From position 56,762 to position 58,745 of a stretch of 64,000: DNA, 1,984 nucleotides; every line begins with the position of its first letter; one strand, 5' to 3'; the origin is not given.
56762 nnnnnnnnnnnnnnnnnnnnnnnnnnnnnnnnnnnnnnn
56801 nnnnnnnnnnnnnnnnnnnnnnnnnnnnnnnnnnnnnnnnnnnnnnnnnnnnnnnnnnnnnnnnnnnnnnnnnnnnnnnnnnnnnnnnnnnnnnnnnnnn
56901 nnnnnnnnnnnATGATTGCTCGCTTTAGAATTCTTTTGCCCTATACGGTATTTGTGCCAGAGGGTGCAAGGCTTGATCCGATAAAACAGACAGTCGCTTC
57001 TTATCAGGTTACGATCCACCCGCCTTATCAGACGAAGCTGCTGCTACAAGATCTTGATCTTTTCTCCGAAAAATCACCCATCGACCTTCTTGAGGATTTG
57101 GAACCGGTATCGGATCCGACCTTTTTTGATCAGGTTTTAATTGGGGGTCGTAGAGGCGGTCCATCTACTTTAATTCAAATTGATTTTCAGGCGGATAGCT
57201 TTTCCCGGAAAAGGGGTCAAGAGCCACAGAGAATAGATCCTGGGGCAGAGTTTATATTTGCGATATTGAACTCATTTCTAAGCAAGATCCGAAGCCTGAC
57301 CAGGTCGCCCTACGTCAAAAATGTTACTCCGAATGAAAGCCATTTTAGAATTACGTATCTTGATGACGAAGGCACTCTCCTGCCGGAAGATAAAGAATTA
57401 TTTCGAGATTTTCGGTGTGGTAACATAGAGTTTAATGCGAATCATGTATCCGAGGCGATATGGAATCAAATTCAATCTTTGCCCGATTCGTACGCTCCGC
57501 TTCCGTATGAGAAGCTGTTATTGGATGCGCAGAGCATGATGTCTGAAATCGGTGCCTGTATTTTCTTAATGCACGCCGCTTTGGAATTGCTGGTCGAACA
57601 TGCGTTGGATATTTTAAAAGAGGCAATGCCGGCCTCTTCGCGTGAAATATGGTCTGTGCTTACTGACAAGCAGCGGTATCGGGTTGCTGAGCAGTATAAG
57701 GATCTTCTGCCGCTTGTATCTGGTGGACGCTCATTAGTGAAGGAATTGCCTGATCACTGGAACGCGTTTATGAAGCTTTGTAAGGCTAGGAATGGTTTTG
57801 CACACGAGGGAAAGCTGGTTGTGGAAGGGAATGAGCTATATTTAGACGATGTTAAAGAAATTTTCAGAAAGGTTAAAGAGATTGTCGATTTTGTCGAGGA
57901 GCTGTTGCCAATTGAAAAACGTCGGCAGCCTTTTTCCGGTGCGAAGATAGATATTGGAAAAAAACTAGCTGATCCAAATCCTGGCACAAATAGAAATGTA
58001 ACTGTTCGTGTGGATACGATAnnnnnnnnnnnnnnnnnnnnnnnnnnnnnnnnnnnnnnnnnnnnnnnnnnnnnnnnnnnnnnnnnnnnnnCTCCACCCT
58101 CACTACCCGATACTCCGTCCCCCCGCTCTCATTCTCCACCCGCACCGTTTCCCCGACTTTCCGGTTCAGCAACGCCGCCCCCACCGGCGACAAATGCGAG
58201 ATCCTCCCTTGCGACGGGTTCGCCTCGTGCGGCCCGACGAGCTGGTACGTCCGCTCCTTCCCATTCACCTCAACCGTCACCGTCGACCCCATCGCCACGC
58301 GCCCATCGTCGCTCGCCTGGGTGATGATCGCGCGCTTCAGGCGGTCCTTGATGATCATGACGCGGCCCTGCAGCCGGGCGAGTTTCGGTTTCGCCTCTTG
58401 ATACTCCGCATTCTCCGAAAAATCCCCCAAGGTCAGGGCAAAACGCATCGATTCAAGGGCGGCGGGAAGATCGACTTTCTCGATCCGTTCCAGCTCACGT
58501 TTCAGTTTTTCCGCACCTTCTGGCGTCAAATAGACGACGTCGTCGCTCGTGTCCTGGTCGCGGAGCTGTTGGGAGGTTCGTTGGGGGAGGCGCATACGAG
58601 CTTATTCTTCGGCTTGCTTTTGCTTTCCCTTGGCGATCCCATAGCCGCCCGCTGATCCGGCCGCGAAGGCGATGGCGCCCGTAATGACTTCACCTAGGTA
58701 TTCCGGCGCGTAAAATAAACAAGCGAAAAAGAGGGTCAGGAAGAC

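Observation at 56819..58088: AT-rich single-gene islet encoding a second RNxxxH (HEPN-like) protein, wedged between an oxidoreductase gene and greA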

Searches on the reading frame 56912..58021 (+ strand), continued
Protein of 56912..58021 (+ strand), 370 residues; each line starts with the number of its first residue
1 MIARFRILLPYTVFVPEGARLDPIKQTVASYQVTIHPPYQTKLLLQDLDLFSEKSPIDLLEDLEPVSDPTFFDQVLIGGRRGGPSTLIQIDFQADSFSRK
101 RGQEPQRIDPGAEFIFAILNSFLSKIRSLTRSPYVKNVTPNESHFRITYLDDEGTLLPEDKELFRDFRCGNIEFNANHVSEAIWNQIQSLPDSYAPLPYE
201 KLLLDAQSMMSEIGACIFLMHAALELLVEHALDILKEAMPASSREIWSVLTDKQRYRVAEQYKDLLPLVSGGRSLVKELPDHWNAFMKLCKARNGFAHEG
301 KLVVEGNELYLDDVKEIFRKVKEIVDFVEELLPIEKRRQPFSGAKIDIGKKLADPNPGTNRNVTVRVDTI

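Call 68: fold_search(model_id=the predicted structure, library=pdb)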
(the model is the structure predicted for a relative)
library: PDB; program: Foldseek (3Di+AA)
matches with E <= 10: 266; with E <= 0.001: 0
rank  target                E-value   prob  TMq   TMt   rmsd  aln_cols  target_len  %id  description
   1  2q00_A                6.0e-03  1.00  0.25  0.67   3.9       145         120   17  Crystal structure of the P95883_SULSO protein from Sulfolobus solfataricus. NESG target SsR10. (released 2007-05-29)
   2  2q00_B                7.5e-03  1.00  0.24  0.63   4.8       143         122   16  Crystal structure of the P95883_SULSO protein from Sulfolobus solfataricus. NESG target SsR10. (released 2007-05-29)
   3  8pn9_E                1.7e-02  0.16  0.14  0.10  25.5       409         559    8  Structure of human oligosaccharyltransferase OST-A complex bound to NGI-1 (released 2024-05-08)
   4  6s7o_E                6.0e-02  0.12  0.14  0.10  23.8       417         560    8  Cryo-EM structure of human oligosaccharyltransferase complex OST-A (released 2019-12-18)
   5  7bxo_F                1.8e-01  0.63  0.20  0.43   8.8       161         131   13  Crystal structure of the toxin-antitoxin with AMP-PNP (released 2020-09-30)
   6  7tcd                  1.8e-01  0.15  0.12  0.11  21.6       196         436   12  LOV2-DARPIN fusion: D13 (released 2023-07-05)
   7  1szi                  6.4e-01  0.12  0.13  0.21  16.3       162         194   16  Crystal Structure of the C-terminus of TIP47 (released 2004-07-27)
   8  7trb_B                6.8e-01  0.06  0.10  0.14  17.9       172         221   12  CRYSTAL STRUCTURE OF FARNESOID X-ACTIVATED RECEPTOR COMPLEXED WITH COMPOUND-32 AKA (1S,3S)-N-({4-[5-(2-FLUOROPR OPAN-2 (released 2022-06-29)
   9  5v54_B                7.2e-01  0.08  0.11  0.11  22.7       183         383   11  Crystal structure of 5-HT1B receptor in complex with methiothepin (released 2018-02-07)
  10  5fsh_B                9.6e-01  0.44  0.22  0.18   8.6       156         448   20  Crystal structure of Thermus thermophilus Csm6 (released 2016-01-27)
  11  3o10_C                9.6e-01  0.35  0.21  0.47   6.8       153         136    8  Crystal structure of the HEPN domain from human sacsin (released 2011-03-30)
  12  8auw_C                9.6e-01  0.07  0.11  0.21  19.3       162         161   14  Cryo-EM structure of human BIRC6 in complex with SMAC. (released 2023-02-15)
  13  9gsl_A                9.6e-01  0.06  0.09  0.10  15.5       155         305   12  Cryo-EM structure of human SLC35B1 in inward facing conformation (released 2025-05-21)
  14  8gjg_A                1.1e+00  0.09  0.12  0.22  12.7       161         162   16  De novo design of high-affinity protein binders to bioactive helical peptides (released 2024-01-10)
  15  9a72_A                1.1e+00  0.03  0.10  0.13  33.5       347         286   11  Integrative model of YFMS-CHEW by crosslinking MS and deep learning (released 2024-09-18)
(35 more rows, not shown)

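Call 71: find_encoding_contigs(protein=P0012, flank=8000, max_places=2)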
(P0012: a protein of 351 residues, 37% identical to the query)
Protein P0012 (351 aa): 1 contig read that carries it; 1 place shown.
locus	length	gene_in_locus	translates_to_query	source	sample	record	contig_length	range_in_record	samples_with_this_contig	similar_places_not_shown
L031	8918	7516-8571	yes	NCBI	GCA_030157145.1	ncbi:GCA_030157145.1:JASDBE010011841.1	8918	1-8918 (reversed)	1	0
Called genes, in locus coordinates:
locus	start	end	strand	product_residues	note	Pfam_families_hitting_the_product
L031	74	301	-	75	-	-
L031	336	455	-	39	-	-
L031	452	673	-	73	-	-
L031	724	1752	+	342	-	-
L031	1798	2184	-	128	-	-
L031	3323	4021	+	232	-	-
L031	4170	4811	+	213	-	-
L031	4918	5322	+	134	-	-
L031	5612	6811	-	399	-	PF04326:SLFN_AlbA_2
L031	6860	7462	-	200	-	PF00239:Resolvase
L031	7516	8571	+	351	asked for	-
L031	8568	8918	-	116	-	?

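Call 72: find_encoding_contigs(protein=P0021, flank=8000, max_places=2)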
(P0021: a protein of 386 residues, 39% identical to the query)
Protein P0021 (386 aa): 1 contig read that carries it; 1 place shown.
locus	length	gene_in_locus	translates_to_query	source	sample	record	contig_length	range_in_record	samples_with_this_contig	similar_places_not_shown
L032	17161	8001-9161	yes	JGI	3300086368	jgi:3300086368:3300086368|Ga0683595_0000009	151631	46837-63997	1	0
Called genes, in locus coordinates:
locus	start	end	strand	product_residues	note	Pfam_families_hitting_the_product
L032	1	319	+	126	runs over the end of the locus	PF01479:S4, PF28601:HSP15_C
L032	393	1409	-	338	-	PF00072:Response_reg, PF14417:MEDS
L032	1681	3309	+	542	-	PF00501:AMP-binding, PF13193:AMP-binding_C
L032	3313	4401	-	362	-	PF00437:T2SSE, PF13191:AAA_16 (weak)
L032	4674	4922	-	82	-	-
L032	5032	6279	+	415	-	PF07786:HGSNAT_cat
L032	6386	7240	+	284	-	PF02129:Peptidase_S15, PF05448:AXE1 (weak), PF01738:DLH, PF00326:Peptidase_S9 (weak), PF08840:BAAT_C (weak)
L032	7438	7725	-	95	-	-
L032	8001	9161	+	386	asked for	-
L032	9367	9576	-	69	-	-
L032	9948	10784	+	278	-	PF18780:HNH_repeat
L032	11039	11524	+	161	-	PF13085:Fer2_3 (weak), PF00111:Fer2 (weak), PF01799:Fer2_2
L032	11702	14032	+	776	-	PF01315:Ald_Xan_dh_C, PF02738:MoCoBD_1, PF20256:MoCoBD_2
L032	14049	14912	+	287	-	PF00941:FAD_binding_5, PF03450:CO_deh_flav_C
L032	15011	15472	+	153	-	PF06240:COXG, PF10604:Polyketide_cyc2, PF11485:STK_08120-like (weak), PF03364:Polyketide_cyc (faint)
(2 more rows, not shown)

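Call 75: find_encoding_contigs(protein=P0013, flank=6000, max_places=2)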
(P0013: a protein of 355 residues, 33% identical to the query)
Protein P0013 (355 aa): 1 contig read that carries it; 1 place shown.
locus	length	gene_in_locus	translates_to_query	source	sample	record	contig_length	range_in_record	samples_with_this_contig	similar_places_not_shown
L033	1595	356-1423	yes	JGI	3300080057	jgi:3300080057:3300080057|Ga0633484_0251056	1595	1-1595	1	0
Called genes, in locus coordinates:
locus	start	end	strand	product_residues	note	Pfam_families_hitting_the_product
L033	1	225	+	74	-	?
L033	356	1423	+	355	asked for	-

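Call 76: find_encoding_contigs(protein=P0014, flank=6000, max_places=2)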
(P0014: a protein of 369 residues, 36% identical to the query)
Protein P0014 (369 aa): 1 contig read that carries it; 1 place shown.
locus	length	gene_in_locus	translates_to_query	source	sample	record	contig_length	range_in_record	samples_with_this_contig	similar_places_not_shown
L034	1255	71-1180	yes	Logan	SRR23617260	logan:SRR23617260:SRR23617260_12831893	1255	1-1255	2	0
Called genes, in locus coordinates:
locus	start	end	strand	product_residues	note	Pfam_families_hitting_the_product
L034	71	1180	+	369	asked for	-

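Call 77: find_encoding_contigs(protein=P0016, flank=6000, max_places=2)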
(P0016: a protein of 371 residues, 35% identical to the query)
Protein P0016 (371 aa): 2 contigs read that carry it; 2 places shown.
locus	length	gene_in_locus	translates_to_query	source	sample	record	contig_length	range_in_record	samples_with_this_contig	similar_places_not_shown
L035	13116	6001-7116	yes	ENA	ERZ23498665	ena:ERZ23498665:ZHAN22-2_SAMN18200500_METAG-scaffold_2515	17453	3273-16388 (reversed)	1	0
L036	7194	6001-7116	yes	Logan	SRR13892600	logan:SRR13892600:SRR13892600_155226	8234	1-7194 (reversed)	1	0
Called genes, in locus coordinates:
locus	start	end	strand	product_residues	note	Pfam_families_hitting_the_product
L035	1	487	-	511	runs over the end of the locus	PF00239:Resolvase, PF07508:Recombinase, PF13408:Zn_ribbon_recom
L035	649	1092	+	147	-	-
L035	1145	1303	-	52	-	-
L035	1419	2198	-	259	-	PF20199:RepSA (weak), PF23343:REP_ORF2-G2P, PF14214:Helitron_like_N (faint)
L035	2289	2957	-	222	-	-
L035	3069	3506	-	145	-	PF08937:ThsB_TIR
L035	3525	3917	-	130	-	-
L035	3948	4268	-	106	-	-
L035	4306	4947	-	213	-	-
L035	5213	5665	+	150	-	-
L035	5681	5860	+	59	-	-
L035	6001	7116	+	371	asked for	-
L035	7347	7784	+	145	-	-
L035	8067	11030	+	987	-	PF02369:Big_1, PF07705:CARDB (weak)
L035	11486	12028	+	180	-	PF01202:SKI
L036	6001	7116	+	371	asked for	-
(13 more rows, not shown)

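Call 82: search_protein_families(library=phrogs, alignment_id=A1, max_evalue=0.1)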
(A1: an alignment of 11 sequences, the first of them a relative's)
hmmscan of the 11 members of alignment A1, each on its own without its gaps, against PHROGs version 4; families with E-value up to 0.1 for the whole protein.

A. member 1, P0001 (370 aa): 0 families

B. families by the number of members that match (of 11 scanned): 0 families

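Call 83: search_protein_families(library=ncbifam, alignment_id=A1, max_evalue=0.1)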
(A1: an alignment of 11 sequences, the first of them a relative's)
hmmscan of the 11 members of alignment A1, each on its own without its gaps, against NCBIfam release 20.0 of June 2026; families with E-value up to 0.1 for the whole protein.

A. member 1, P0001 (370 aa): 0 families

B. families by the number of members that match (of 11 scanned): 0 families

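Call 84: search_dna_similar(query=window:56912-58021:+, collection=plasmids, mode=protein, max_evalue=0.001, max_rows=15)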
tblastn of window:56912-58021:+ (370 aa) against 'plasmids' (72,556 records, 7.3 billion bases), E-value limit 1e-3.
No match.

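Call 85: search_dna_similar(query=window:56912-58021:+, collection=phages, mode=protein, max_evalue=0.001, max_rows=15)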
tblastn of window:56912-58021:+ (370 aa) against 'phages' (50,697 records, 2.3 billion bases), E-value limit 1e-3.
No match.

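Call 93: find_encoding_contigs(protein=P0043, flank=6000, max_places=2)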
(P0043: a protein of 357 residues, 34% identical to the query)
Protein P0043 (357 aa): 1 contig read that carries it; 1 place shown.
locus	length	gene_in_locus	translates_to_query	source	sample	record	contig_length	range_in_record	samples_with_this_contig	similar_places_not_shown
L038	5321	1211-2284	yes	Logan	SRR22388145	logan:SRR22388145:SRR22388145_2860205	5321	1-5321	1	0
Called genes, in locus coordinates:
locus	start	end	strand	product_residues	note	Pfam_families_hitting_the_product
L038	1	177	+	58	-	?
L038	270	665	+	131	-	-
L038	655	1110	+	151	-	-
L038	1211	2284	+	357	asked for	-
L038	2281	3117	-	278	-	PF18928:DUF5677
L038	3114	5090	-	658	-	PF12770:CHAT (faint)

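Call 94: find_encoding_contigs(protein=P0056, flank=6000, max_places=2)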
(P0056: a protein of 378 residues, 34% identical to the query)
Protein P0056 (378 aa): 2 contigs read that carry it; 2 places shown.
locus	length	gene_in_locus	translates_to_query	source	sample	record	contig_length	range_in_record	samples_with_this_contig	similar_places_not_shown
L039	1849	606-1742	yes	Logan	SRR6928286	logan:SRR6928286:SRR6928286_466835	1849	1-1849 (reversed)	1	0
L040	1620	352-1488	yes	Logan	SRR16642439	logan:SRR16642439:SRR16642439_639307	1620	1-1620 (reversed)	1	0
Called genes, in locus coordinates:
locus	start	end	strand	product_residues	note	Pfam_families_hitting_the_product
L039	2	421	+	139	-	?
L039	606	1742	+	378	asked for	-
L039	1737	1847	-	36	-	?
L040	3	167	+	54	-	?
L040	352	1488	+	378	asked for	-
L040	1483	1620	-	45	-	?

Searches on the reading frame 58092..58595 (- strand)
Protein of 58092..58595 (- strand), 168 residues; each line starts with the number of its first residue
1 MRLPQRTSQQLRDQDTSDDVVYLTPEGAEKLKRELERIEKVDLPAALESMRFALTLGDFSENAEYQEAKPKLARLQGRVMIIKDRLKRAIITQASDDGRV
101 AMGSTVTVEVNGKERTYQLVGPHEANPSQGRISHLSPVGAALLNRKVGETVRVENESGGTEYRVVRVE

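Call 3: search_protein_families(library=pfam, proteins=[window:58092-58595:-], max_evalue=1)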
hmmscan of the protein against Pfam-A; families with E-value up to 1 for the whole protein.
window:58092-58595:- (168 aa): 4 families
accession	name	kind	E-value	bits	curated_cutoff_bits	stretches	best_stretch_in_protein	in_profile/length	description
PF01272.25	GreA_GreB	-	4e-25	88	26.9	1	97-168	3-76/77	Transcription elongation factor, GreA/GreB, C-term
PF03449.20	GreA_GreB_N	-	6.7e-20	71.5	24.5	1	21-91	1-71/71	Transcription elongation factor, N-terminal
PF18277.6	AbrB_C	-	0.13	12.5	22.8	0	21-36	20-35/37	AbrB C-terminal domain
PF01568.27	Molydop_binding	-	0.16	12.4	26.8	0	120-165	20-64/110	Molydopterin dinucleotide binding domain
